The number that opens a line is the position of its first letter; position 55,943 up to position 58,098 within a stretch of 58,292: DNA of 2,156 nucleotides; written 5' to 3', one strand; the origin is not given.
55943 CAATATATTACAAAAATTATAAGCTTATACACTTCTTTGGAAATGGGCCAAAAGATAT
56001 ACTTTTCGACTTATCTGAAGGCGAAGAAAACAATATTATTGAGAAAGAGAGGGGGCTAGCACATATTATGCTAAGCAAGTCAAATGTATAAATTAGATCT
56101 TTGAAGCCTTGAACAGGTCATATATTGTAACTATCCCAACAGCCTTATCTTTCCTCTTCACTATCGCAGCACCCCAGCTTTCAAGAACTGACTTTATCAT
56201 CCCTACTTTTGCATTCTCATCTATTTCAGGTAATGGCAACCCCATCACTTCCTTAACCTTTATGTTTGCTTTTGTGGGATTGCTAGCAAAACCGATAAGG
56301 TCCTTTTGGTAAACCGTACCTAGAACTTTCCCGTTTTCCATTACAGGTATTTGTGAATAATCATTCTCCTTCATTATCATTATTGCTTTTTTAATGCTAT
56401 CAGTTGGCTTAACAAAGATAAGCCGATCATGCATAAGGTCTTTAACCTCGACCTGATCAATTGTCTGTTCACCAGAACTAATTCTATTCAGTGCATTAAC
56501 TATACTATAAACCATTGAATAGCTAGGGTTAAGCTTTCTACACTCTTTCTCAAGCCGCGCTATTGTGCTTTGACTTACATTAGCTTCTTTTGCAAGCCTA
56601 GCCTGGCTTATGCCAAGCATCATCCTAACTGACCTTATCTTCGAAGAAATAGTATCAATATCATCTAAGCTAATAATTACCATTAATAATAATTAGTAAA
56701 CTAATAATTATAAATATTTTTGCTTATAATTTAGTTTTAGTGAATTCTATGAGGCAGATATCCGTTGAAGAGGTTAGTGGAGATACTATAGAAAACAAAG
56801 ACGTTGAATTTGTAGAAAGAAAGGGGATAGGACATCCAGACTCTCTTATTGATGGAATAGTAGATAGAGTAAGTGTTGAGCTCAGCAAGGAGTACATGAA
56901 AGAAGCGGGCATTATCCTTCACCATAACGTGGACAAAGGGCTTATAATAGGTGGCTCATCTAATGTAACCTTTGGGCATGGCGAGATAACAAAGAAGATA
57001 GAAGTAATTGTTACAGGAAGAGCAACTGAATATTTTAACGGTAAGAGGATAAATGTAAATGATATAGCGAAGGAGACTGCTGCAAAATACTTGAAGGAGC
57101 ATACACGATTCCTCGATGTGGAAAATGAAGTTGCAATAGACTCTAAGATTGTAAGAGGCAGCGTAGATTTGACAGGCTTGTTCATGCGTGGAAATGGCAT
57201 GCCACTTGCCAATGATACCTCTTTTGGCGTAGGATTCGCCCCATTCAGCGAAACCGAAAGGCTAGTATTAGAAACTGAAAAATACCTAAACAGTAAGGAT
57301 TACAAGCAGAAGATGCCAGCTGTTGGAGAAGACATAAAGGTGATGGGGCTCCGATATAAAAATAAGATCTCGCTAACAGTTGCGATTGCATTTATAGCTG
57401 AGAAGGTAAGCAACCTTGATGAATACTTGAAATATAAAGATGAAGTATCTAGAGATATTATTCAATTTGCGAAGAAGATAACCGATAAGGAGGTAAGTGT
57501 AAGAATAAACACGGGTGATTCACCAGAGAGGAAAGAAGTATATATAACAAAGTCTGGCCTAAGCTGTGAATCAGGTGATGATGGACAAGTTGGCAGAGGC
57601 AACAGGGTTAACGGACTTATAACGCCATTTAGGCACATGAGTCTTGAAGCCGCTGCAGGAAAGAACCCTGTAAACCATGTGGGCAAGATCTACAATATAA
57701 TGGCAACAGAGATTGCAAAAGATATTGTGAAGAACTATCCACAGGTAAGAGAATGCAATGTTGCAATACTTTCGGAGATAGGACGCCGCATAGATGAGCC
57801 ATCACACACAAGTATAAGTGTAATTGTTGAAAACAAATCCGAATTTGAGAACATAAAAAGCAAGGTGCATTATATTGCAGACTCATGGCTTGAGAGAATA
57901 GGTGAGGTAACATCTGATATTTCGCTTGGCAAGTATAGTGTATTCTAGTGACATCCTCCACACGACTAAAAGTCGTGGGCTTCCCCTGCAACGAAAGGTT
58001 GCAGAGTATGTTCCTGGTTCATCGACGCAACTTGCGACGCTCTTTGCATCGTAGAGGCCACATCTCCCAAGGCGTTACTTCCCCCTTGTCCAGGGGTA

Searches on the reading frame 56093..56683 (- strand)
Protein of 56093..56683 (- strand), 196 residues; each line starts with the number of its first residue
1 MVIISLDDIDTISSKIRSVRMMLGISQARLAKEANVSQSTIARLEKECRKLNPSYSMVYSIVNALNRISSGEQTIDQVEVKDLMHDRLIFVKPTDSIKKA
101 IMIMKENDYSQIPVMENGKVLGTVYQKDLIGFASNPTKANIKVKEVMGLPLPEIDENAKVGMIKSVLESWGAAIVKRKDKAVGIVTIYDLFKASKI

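Call 31: search_protein_families(library=pfam, max_evalue=0.001, proteins=[window:56093-56683:-])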
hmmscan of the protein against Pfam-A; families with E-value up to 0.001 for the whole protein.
window:56093-56683:- (196 aa): 5 families
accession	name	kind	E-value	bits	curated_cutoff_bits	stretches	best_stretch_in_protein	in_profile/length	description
PF00571.33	CBS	-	3.5e-20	72.5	24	1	80-132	1-54/57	CBS domain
PF01381.28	HTH_3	-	1.5e-10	41.3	23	1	16-69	1-51/55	Helix-turn-helix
PF12844.13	HTH_19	-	4.1e-08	33.4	30.2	1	15-66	3-52/64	Helix-turn-helix domain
PF13560.12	HTH_31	-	0.00015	22.4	27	1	17-65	7-54/64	Helix-turn-helix domain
PF01371.25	Trp_repressor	-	0.00076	19.9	27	1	3-58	26-83/88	Trp repressor protein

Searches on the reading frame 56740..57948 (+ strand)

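Call 31: search_protein_families(library=pfam, max_evalue=0.001, proteins=[window:56740-57948:+])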
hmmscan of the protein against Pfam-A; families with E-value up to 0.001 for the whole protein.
window:56740-57948:+ (402 aa): 1 family
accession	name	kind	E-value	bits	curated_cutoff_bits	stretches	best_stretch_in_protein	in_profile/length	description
PF01941.24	AdoMet_Synthase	-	9.5e-160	532.2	27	1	5-397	1-394/395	S-adenosylmethionine synthetase (AdoMet synthetase)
